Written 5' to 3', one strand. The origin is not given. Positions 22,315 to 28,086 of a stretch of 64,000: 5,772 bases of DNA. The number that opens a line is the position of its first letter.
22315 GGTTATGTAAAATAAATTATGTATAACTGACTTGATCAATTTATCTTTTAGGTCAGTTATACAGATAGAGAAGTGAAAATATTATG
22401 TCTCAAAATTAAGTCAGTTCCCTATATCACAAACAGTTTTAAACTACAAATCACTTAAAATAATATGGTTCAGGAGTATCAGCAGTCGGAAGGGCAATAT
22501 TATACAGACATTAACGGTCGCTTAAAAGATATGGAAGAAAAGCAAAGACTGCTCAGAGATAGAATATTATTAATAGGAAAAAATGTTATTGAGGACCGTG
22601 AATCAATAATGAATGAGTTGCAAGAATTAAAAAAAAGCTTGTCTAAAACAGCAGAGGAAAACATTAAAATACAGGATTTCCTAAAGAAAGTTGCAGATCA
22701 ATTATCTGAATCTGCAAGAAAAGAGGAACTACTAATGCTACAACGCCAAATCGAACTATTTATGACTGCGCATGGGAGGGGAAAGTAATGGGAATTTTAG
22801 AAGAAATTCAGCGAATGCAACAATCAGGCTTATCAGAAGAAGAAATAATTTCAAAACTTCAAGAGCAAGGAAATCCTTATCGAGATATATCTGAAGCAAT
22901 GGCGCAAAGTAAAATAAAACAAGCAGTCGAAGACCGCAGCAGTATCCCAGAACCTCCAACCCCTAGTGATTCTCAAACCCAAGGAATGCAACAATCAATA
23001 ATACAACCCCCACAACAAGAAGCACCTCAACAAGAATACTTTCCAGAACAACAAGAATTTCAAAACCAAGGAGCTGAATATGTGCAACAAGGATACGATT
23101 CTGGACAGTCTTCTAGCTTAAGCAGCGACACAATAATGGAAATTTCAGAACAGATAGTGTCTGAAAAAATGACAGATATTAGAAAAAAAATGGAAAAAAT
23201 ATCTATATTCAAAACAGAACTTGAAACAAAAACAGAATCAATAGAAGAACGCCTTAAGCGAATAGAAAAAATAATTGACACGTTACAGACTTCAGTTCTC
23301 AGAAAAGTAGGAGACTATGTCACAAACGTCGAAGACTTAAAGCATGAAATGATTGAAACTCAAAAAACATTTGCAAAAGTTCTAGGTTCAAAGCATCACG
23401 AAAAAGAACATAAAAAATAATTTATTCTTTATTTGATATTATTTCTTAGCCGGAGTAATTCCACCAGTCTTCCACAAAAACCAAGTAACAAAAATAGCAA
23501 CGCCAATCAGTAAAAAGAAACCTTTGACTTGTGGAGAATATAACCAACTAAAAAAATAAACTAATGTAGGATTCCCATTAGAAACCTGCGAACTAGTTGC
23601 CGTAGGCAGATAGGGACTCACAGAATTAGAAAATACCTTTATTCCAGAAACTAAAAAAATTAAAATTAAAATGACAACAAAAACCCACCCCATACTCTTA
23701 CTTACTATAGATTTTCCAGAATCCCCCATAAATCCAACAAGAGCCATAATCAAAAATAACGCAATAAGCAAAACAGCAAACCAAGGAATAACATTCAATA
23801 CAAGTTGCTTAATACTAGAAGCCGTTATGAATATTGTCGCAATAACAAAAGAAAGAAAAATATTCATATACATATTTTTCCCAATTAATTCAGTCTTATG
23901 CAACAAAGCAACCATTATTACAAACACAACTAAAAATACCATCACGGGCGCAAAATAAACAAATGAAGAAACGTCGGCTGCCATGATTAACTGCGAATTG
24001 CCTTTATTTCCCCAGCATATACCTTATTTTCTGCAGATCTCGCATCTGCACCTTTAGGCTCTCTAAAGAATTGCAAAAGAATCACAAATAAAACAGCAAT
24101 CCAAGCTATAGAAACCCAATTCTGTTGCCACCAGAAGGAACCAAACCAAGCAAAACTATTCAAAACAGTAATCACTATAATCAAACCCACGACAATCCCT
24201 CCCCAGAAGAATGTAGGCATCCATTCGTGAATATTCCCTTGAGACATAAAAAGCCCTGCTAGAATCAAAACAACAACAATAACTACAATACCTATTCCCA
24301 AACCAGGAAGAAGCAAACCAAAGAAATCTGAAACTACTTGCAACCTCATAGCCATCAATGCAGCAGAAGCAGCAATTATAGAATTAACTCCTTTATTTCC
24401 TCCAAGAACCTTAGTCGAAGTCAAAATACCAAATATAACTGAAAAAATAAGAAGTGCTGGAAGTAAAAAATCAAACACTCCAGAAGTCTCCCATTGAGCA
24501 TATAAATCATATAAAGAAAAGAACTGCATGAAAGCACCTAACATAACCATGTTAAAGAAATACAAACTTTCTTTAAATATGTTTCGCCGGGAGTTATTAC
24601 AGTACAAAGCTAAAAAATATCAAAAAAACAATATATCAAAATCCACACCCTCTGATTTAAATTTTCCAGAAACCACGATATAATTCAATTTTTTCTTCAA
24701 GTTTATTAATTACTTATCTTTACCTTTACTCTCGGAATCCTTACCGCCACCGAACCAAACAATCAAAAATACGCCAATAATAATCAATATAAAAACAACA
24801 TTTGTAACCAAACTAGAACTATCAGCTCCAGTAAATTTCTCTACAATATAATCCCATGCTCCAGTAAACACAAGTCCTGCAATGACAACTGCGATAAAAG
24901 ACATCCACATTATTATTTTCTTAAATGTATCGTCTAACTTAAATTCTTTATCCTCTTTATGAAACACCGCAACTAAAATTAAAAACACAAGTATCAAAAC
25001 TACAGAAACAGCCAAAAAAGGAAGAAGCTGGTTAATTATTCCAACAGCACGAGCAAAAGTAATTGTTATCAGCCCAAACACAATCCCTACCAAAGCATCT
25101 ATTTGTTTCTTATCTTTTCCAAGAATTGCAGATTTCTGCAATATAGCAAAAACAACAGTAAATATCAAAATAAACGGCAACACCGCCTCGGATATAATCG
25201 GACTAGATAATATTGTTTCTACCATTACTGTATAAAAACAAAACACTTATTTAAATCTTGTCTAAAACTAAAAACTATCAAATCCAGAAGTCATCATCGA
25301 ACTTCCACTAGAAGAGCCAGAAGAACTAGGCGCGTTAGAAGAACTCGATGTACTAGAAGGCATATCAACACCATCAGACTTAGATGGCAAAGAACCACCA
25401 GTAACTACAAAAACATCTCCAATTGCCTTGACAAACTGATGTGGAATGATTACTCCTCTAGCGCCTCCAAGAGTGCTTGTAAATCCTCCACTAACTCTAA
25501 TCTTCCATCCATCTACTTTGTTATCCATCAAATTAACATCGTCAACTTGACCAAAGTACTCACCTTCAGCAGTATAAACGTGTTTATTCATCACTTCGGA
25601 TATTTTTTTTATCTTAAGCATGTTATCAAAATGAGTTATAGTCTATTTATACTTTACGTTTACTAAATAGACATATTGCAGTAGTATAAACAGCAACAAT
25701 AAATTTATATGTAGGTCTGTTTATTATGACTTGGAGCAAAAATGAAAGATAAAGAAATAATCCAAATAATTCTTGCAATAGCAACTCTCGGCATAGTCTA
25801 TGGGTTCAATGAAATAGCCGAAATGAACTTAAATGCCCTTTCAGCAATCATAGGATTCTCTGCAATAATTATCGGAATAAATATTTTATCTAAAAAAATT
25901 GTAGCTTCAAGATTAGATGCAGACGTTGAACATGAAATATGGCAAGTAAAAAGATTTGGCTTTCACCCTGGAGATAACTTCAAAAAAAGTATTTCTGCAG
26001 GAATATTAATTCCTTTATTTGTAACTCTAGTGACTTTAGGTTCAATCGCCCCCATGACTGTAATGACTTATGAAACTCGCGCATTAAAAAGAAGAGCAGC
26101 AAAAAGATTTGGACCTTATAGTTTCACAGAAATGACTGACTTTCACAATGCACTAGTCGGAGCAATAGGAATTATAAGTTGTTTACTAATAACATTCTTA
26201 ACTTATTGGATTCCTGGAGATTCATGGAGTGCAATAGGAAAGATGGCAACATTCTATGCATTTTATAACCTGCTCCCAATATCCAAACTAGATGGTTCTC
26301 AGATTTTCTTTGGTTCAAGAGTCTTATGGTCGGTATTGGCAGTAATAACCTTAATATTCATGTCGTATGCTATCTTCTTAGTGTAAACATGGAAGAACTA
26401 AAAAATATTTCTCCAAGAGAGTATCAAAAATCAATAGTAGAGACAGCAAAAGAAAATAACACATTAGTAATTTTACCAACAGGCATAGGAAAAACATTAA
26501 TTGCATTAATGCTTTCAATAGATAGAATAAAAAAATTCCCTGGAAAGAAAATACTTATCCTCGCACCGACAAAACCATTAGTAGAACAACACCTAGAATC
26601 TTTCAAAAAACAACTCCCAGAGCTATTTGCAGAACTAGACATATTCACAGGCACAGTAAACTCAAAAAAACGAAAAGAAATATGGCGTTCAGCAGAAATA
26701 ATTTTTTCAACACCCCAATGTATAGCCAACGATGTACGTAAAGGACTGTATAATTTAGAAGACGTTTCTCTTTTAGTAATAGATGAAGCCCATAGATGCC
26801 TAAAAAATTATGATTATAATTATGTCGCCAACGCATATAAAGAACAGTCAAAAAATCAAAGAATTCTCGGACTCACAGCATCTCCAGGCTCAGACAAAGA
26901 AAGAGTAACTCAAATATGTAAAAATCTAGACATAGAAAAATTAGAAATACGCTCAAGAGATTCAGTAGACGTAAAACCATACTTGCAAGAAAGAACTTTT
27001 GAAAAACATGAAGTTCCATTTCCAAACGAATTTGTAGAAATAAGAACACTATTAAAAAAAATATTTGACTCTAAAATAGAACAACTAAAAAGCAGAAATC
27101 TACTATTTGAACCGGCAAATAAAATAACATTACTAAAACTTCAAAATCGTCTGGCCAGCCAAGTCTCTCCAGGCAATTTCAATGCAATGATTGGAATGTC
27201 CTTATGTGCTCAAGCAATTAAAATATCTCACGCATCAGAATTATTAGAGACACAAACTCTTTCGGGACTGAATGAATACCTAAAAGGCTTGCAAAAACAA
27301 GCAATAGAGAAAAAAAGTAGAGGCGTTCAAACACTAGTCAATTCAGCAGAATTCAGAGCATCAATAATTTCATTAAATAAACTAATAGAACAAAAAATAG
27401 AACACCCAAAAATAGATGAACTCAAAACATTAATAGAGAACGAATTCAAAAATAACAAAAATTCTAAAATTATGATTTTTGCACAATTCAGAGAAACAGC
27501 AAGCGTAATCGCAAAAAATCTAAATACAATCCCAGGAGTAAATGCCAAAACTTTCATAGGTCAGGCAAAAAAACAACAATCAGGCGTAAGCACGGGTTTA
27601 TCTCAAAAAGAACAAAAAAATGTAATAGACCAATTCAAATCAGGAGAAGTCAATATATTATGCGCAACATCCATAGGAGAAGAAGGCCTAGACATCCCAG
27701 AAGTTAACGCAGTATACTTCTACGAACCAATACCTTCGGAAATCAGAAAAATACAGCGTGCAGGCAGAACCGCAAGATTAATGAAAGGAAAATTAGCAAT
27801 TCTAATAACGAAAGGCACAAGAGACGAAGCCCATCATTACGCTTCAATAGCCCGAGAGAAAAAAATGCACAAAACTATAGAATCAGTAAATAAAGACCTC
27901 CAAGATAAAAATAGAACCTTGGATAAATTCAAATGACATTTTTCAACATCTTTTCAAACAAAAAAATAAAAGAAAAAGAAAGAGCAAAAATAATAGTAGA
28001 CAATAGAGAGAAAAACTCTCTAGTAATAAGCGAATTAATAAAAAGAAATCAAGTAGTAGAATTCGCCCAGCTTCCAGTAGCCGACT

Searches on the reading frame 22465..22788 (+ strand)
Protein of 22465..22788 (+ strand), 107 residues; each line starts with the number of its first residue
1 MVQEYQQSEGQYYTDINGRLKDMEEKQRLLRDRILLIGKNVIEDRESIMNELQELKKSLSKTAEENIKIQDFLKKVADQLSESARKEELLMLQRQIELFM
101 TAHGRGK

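Call 21: search_protein_families(library=pfam, proteins=[window:22465-22788:+], max_evalue=0.1)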
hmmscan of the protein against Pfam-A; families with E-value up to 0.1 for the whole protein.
window:22465-22788:+ (107 aa): 5 families
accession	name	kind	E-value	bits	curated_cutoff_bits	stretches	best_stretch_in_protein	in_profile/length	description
PF19380.4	DUF5955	-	0.011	16.5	27.1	1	37-99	24-87/88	Family of unknown function (DUF5955)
PF07426.16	Dynactin_p22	-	0.026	14.8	25.2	1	20-78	2-61/168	Dynactin subunit p22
PF18456.6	CmlA_N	-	0.032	14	25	1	36-97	58-119/232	Diiron non-heme beta-hydroxylase N-terminal domain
PF24554.1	DUF7603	-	0.038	15.2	27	1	40-93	12-65/110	Domain of unknown function (DUF7603)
PF11647.13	MLD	-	0.082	13.5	35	0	30-100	8-80/81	Membrane Localization Domain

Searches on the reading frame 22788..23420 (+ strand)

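Call 21: search_protein_families(library=pfam, proteins=[window:22788-23420:+], max_evalue=0.1)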
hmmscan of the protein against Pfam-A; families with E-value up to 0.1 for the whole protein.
window:22788-23420:+ (210 aa): 8 families
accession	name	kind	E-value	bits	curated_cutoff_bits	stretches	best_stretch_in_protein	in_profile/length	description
PF16526.10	CLZ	-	0.0065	17.3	26.7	1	130-186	7-63/71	C-terminal leucine zipper domain of cyclic nucleotide-gated channels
PF01665.21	Rota_NSP3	-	0.01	15.3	25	1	122-193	138-208/311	Rotavirus non-structural protein NSP3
PF23991.1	DUF7310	-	0.03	15.2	40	1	127-186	11-68/83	Coiled-coil region of unknown function (DUF7310)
PF12731.12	Mating_N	-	0.048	14.2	21.4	0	157-198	48-89/95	Mating-type protein beta 1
PF09171.15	AGOG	-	0.052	13.3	26.1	1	129-206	71-141/248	N-glycosylase/DNA lyase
PF09372.15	PRANC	-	0.073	13.9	25.8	0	128-168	24-64/97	PRANC domain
PF08289.16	Flu_M1_C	-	0.098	13.3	22.3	0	122-201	7-89/97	Influenza Matrix protein (M1) C-terminal domain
PF18411.6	Annexin_2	-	0.099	13.4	25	0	101-162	21-84/93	Annexin-like domain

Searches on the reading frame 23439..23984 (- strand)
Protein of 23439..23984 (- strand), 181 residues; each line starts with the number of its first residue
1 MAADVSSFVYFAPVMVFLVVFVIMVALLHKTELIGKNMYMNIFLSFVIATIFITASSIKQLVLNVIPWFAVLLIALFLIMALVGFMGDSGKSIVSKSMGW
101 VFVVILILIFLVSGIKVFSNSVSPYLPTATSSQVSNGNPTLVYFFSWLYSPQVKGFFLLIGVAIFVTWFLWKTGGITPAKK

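Call 21: search_protein_families(library=pfam, proteins=[window:23439-23984:-], max_evalue=0.1)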
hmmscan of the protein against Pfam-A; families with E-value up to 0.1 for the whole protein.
window:23439-23984:- (181 aa): 0 families

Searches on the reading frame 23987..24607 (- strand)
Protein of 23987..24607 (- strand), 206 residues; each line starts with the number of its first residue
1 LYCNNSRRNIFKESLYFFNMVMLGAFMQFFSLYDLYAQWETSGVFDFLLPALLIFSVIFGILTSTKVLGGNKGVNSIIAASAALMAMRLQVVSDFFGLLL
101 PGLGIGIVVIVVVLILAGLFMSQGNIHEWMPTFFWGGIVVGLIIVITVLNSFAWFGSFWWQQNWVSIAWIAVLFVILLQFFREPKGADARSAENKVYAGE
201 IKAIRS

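Call 21: search_protein_families(library=pfam, proteins=[window:23987-24607:-], max_evalue=0.1)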
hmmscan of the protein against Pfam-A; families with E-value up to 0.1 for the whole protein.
window:23987-24607:- (206 aa): 2 families
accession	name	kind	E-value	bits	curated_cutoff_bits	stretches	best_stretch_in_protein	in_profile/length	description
PF08122.17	NDUF_B12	-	0.046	14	22.7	0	95-123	22-49/55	NADH-ubiquinone oxidoreductase B12 subunit family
PF10810.13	DUF2545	-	0.049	14.3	27.8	1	6-52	21-67/80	Protein of unknown function (DUF2545)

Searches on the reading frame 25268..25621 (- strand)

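Call 36: search_protein_families(library=pfam, proteins=[window:25268-25621:-], max_evalue=0.01)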
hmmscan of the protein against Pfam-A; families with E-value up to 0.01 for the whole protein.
window:25268-25621:- (117 aa): 1 family
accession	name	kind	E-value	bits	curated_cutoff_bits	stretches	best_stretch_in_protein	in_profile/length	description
PF05239.21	PRC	-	3.7e-08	33.7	21.2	1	6-75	5-73/78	PRC-barrel domain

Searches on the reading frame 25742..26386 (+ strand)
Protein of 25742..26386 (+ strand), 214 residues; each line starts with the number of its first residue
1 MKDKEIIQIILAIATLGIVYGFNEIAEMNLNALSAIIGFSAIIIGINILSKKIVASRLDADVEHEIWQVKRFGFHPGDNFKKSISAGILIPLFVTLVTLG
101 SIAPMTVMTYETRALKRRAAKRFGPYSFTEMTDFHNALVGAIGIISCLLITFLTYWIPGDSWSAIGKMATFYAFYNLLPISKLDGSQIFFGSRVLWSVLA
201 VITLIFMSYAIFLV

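Call 36: search_protein_families(library=pfam, proteins=[window:25742-26386:+], max_evalue=0.01)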
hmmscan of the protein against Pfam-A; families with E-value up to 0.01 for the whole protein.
window:25742-26386:+ (214 aa): 1 family
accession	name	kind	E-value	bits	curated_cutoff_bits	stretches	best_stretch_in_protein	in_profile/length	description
PF02163.28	Peptidase_M50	-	0.0018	18.1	27.2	1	136-190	141-191/221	Peptidase family M50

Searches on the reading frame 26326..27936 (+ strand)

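Call 36: search_protein_families(library=pfam, proteins=[window:26326-27936:+], max_evalue=0.01)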
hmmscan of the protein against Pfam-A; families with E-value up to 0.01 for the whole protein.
window:26326-27936:+ (536 aa): 12 families
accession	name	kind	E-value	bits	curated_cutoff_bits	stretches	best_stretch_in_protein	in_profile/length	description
PF00270.35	DEAD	-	1.7e-29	103.2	26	1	32-191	2-164/167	DEAD/DEAH box helicase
PF04851.21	ResIII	-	6.5e-24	85.1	22.5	1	28-187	2-162/164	Type III restriction enzyme, res subunit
PF00271.37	Helicase_C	-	1e-23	84.1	23.5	1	362-485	2-109/110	Helicase conserved C-terminal domain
PF21210.2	RNA_helicase_helical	-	1e-11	45.3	27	1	265-347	25-107/108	Putative ATP-dependent RNA helicase, helical bundle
PF18766.7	SWI2_SNF2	-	3.9e-07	30.4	26.7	1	41-198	16-166/221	SWI2/SNF2 ATPase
PF02562.22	PhoH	-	0.00059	19.8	27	1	33-84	8-60/205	PhoH-like protein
PF13245.12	AAA_19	-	0.0023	18.5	25.1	0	34-96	1-64/134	AAA domain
PF20720.3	nSTAND3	-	0.0033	17.6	27.2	0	36-121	9-89/155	Novel STAND NTPase 3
PF16203.11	ERCC3_RAD25_C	-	0.0036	17.1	27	1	421-487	85-153/248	ERCC3/RAD25/XPB C-terminal helicase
PF09848.15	SLFN-g3_helicase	-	0.0049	16.6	24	0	53-177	11-104/354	Schlafen group 3, DNA/RNA helicase domain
PF13086.12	AAA_11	-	0.0082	16.4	27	0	112-159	182-226/257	AAA domain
PF01695.23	IstB_IS21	-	0.0098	15.8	24.1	0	41-77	90-124/238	IstB-like ATP binding protein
